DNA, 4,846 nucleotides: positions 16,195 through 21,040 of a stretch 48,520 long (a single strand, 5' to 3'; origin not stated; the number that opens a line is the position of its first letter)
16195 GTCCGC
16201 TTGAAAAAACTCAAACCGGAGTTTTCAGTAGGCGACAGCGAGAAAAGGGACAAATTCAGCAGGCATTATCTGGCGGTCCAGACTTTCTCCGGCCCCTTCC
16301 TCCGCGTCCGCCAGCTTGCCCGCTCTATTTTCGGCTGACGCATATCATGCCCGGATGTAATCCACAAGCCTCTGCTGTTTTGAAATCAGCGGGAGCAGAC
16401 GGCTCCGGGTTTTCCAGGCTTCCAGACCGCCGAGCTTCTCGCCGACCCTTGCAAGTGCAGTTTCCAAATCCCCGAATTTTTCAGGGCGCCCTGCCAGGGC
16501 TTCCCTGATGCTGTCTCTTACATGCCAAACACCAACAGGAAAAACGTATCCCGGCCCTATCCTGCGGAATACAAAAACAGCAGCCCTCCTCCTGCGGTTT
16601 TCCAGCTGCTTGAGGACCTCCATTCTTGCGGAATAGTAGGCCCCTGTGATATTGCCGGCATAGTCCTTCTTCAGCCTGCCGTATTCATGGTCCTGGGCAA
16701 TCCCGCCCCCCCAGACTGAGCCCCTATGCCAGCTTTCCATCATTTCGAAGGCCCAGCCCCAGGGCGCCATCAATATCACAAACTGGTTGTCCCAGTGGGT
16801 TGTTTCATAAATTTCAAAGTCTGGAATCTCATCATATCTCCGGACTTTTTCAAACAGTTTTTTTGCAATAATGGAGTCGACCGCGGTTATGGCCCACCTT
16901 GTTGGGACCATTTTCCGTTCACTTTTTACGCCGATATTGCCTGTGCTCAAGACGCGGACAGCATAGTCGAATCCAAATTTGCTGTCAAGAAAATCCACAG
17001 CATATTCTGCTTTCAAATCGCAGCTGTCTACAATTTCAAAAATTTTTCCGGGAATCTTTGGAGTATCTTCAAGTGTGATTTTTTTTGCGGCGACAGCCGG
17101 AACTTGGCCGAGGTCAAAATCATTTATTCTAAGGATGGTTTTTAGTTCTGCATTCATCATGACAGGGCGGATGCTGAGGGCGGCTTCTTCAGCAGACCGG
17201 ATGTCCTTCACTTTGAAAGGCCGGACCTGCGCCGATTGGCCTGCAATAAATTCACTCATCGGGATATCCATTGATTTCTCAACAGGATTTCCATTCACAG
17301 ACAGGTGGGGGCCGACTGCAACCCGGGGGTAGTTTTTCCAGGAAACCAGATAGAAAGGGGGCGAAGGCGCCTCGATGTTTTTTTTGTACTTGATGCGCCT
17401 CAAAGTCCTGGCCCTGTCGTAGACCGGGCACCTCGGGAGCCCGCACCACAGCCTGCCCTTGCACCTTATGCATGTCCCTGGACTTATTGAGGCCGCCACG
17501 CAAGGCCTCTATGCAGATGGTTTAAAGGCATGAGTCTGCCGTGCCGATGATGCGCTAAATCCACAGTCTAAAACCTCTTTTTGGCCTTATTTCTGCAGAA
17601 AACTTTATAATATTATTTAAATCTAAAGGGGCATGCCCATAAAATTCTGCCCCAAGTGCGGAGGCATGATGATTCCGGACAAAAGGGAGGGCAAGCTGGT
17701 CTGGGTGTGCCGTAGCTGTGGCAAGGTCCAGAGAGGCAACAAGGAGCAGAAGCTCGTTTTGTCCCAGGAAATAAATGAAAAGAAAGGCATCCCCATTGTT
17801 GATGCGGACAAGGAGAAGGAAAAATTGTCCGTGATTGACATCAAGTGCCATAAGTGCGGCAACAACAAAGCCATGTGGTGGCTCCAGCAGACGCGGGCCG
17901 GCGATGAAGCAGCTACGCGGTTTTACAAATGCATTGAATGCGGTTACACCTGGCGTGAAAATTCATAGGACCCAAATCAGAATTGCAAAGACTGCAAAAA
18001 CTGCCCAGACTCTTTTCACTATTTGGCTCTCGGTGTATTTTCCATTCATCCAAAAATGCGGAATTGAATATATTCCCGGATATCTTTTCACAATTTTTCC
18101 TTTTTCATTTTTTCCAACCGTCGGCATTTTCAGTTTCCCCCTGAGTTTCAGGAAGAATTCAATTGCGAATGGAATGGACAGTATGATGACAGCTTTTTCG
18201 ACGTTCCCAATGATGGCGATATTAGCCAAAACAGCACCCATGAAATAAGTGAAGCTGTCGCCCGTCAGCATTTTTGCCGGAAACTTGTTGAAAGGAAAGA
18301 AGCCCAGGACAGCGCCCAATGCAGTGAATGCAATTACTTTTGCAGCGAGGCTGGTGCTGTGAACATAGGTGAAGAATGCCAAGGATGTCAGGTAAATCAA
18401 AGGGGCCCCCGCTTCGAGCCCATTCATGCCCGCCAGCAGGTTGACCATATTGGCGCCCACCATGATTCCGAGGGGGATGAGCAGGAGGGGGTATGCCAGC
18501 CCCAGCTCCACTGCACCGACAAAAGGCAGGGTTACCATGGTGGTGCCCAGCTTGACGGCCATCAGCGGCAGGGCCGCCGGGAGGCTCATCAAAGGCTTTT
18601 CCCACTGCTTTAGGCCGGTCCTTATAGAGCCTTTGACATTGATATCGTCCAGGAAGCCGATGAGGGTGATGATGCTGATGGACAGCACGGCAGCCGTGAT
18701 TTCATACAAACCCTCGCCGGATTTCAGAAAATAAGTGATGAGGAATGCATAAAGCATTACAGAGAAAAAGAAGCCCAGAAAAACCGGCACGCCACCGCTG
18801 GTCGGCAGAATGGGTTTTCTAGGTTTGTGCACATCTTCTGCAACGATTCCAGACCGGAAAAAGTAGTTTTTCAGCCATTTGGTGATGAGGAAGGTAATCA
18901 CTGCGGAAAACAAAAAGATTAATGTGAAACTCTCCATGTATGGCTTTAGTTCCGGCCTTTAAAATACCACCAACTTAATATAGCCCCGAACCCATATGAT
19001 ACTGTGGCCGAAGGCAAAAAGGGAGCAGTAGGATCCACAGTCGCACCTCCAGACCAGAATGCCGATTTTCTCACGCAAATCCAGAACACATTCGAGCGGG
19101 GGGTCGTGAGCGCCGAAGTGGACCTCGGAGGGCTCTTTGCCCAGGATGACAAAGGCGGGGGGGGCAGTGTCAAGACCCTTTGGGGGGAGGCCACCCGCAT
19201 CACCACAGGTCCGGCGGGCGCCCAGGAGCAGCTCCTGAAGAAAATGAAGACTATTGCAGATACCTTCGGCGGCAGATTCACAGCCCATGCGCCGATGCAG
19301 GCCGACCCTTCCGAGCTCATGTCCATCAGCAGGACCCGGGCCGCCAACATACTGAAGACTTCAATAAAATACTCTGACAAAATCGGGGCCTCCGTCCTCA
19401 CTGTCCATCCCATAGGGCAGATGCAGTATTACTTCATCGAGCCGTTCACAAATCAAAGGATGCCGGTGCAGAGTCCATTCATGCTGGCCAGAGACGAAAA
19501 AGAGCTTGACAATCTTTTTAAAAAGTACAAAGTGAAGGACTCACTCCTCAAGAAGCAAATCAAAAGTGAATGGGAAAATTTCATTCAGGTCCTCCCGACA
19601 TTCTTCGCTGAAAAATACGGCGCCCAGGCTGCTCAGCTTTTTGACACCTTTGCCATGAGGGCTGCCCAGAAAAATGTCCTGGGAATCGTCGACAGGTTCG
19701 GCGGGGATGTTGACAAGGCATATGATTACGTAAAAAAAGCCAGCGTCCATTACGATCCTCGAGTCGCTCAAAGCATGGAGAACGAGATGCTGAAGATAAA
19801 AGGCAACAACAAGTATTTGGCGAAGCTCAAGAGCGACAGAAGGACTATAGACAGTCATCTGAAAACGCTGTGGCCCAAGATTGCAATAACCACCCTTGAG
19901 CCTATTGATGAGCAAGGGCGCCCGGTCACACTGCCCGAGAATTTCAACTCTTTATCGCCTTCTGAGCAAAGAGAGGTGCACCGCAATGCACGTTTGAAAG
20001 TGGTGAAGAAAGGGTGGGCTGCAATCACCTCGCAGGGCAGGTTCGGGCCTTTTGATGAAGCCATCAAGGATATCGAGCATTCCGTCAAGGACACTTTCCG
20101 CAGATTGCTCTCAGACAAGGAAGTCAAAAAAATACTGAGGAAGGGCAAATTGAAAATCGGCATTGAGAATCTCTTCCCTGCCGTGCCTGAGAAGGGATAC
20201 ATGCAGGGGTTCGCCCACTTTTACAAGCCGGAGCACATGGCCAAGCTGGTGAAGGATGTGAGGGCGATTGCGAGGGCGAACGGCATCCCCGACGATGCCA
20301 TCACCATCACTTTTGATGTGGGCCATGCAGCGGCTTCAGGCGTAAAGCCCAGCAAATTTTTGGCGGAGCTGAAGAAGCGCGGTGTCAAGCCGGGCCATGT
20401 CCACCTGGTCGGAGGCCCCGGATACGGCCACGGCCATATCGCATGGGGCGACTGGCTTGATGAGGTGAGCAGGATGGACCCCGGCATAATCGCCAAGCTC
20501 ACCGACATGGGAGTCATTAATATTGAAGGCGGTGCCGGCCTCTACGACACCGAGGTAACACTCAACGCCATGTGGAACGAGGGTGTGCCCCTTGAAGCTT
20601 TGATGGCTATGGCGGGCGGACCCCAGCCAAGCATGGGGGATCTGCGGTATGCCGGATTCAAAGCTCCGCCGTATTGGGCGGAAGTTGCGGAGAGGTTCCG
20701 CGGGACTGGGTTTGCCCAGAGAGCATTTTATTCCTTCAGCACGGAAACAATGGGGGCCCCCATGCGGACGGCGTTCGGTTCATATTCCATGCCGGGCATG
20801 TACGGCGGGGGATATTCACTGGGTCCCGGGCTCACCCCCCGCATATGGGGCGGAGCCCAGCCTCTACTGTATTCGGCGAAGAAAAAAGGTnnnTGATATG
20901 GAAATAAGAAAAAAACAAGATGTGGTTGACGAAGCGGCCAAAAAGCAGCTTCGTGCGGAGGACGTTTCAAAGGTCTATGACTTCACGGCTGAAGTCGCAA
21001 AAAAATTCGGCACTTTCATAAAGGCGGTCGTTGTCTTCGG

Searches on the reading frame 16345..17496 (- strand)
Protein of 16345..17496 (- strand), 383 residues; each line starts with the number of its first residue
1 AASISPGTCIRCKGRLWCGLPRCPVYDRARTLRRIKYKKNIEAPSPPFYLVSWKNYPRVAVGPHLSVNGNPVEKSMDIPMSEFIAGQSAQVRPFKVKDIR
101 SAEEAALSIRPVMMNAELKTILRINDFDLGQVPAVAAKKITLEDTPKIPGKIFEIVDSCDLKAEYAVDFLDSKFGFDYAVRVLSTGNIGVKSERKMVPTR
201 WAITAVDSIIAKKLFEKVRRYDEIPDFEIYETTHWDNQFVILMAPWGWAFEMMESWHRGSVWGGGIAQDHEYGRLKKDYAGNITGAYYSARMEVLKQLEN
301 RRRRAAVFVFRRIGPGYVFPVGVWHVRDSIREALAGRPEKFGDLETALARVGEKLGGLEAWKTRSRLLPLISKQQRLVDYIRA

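Call 73: search_protein_families(library=pfam, proteins=[window:16345-17496:-], max_evalue=0.0001)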
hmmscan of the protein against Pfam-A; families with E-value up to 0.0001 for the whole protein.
window:16345-17496:- (383 aa): 2 families
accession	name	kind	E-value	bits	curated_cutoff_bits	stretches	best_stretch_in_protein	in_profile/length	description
PF04894.17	Nre_N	-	3.4e-55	188.2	25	1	18-262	2-269/270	Archaeal Nre, N-terminal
PF04895.17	Nre_C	-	1.6e-30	105.7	27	1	276-380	6-110/110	Archaeal Nre, C-terminal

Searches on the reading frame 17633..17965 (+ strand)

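Call 73: search_protein_families(library=pfam, proteins=[window:17633-17965:+], max_evalue=0.0001)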
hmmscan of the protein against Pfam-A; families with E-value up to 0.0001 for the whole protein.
window:17633-17965:+ (111 aa): 2 families
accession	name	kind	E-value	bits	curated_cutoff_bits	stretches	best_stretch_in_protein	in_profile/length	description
PF01096.23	Zn_ribbon_TFIIS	-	6.3e-18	64.8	21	1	70-108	1-39/39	Transcription factor S-II (TFIIS)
PF02150.21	Zn_ribbon_RPB9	-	7.7e-10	38.9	25.2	1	3-30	1-28/36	RNA polymerases M/15 Kd subunit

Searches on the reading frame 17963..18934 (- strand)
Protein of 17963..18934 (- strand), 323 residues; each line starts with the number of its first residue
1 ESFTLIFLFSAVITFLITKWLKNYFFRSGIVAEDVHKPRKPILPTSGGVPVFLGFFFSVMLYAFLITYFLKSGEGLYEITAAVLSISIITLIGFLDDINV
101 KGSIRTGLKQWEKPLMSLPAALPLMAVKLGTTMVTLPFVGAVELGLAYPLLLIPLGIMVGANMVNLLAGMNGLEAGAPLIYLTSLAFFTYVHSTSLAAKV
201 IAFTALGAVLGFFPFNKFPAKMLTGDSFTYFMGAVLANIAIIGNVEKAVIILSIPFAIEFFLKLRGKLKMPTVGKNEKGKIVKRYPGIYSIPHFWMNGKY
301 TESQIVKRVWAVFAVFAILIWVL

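Call 3: search_protein_families(library=pfam, proteins=[window:17963-18934:-], max_evalue=1)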
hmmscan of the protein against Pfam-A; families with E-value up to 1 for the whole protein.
window:17963-18934:- (323 aa): 2 families
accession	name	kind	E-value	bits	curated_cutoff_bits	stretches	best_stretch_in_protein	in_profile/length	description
PF00953.26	Glycos_transf_4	-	1.3e-28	100.4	27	1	81-243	3-159/160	Glycosyl transferase family 4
PF10011.15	DUF2254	-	0.066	12.4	28.8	1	51-105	94-153/368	Predicted membrane protein (DUF2254)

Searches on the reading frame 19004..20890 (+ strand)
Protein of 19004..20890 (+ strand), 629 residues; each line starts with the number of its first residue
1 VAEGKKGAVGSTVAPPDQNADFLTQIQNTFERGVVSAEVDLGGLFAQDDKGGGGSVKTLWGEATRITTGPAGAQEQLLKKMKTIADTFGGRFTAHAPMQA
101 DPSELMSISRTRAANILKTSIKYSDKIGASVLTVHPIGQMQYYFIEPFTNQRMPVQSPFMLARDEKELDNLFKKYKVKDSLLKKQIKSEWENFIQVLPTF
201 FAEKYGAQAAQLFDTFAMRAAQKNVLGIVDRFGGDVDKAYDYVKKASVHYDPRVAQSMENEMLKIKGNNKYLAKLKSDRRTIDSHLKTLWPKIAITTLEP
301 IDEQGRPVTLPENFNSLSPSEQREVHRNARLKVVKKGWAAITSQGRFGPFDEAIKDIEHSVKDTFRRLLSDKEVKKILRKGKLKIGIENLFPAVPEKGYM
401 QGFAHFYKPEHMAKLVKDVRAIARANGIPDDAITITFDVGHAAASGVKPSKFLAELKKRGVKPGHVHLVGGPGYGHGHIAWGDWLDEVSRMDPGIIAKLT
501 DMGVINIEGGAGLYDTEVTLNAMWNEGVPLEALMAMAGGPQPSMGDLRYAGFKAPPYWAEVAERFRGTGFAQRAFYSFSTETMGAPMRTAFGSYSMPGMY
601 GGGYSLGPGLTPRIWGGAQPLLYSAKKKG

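Call 3: search_protein_families(library=pfam, proteins=[window:19004-20890:+], max_evalue=1)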
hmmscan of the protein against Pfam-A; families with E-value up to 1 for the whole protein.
window:19004-20890:+ (629 aa): 2 families
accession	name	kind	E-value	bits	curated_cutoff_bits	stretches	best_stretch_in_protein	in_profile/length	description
PF01261.30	AP_endonuc_2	-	1.1e-05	25.7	31.1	2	373-496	110-225/249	Xylose isomerase-like TIM barrel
PF02009.21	RIFIN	-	0.1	12.9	32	1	329-384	23-72/327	Rifin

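Call 4: search_protein_families(library=ncbifam, proteins=[window:19004-20890:+], max_evalue=1)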
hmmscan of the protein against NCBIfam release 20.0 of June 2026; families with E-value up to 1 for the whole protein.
window:19004-20890:+ (629 aa): 4 families
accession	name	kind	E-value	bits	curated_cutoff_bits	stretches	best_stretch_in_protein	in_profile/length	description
NF041277.1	coba_remo_CbiR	equivalog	9e-06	25.4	105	2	74-141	44-111/249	cobamide remodeling phosphodiesterase CbiR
NF010749.0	PRK14151.1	equivalog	0.0017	18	231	1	226-339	51-160/188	nucleotide exchange factor GrpE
TIGR04379.1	myo_inos_iolE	equivalog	0.084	12.4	290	1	411-467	154-208/290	myo-inosose-2 dehydratase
NF035939.1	TIM_EboE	equivalog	0.17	10.6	250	1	419-468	195-244/379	metabolite traffic protein EboE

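Call 20: find_homologous_proteins(query=window:19004-20890:+)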
Query window:19004-20890:+ (629 aa): 18 proteins with E <= 0.001 among 8000 candidates.
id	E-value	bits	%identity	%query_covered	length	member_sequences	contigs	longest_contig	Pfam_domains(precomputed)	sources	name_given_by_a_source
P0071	0.0e+0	1440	100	100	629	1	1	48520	PF01261.31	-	-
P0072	0.0e+0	1064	73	100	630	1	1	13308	-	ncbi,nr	ncbi:MAG: hypothetical protein GOV00_02440 [Candidatus Altiarchaeota archaeon]|nr:hypothetical prote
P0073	4.4e-243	826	58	100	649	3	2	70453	PF01261.31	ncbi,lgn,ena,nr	ncbi:MAG TPA: sugar phosphate isomerase/epimerase [archaeon]|nr:sugar phosphate isomerase/epimerase 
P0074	1.3e-231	788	57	99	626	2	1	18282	PF01261.31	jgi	-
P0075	5.3e-231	786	56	99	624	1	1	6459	PF01261.31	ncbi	-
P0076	2.0e-209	715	52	100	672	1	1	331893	PF01261.31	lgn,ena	-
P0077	7.5e-207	707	51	99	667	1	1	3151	PF01261.31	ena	-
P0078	1.3e-206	706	50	100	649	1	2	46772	PF01261.31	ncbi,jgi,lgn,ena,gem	-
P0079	4.2e-206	704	50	100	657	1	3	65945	PF01261.31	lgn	-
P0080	9.3e-203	693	51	99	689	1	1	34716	PF01261.31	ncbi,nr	ncbi:MAG: hypothetical protein GOU98_03020 [Candidatus Altiarchaeota archaeon]|nr:hypothetical prote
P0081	1.7e-200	686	48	99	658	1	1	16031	PF01261.31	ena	-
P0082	4.0e-198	678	50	100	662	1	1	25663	PF01261.31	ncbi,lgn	-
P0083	1.5e-195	669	50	99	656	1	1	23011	PF01261.31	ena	-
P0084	4.8e-194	664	48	99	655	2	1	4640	PF01261.31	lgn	-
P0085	5.3e-192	658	51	100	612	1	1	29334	PF01261.31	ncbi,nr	ncbi:MAG: hypothetical protein GOU99_02335 [Candidatus Altiarchaeota archaeon]|nr:hypothetical prote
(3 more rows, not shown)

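Call 51: search_protein_families(library=padloc, proteins=[window:19004-20890:+], max_evalue=0.1)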
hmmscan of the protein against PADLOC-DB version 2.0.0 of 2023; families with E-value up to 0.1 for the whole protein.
window:19004-20890:+ (629 aa): 0 families

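Call 52: search_solved_structures(query=A3, max_evalue=1, show_alignments=3)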
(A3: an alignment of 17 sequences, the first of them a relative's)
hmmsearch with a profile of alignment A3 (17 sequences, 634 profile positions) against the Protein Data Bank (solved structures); distinct sequences matched with E-value up to 1: 6.
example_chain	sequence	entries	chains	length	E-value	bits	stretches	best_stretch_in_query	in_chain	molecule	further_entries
3wqo_A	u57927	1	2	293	1.8e-14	56.7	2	414-520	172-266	Uncharacterized protein MJ1311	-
8edd_A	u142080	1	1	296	3.4e-05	26.1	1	57-140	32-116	Probable endonuclease 4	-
8axy_A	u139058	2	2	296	3.8e-05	25.9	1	63-140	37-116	Probable endonuclease 4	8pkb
3aal_A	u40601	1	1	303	0.013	17.5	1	65-140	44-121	Probable endonuclease 4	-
7tdr_A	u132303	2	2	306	0.41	12.6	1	165-260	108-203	34k2 salivary protein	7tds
5zhz_A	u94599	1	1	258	0.8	11.6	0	91-133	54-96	Probable endonuclease 4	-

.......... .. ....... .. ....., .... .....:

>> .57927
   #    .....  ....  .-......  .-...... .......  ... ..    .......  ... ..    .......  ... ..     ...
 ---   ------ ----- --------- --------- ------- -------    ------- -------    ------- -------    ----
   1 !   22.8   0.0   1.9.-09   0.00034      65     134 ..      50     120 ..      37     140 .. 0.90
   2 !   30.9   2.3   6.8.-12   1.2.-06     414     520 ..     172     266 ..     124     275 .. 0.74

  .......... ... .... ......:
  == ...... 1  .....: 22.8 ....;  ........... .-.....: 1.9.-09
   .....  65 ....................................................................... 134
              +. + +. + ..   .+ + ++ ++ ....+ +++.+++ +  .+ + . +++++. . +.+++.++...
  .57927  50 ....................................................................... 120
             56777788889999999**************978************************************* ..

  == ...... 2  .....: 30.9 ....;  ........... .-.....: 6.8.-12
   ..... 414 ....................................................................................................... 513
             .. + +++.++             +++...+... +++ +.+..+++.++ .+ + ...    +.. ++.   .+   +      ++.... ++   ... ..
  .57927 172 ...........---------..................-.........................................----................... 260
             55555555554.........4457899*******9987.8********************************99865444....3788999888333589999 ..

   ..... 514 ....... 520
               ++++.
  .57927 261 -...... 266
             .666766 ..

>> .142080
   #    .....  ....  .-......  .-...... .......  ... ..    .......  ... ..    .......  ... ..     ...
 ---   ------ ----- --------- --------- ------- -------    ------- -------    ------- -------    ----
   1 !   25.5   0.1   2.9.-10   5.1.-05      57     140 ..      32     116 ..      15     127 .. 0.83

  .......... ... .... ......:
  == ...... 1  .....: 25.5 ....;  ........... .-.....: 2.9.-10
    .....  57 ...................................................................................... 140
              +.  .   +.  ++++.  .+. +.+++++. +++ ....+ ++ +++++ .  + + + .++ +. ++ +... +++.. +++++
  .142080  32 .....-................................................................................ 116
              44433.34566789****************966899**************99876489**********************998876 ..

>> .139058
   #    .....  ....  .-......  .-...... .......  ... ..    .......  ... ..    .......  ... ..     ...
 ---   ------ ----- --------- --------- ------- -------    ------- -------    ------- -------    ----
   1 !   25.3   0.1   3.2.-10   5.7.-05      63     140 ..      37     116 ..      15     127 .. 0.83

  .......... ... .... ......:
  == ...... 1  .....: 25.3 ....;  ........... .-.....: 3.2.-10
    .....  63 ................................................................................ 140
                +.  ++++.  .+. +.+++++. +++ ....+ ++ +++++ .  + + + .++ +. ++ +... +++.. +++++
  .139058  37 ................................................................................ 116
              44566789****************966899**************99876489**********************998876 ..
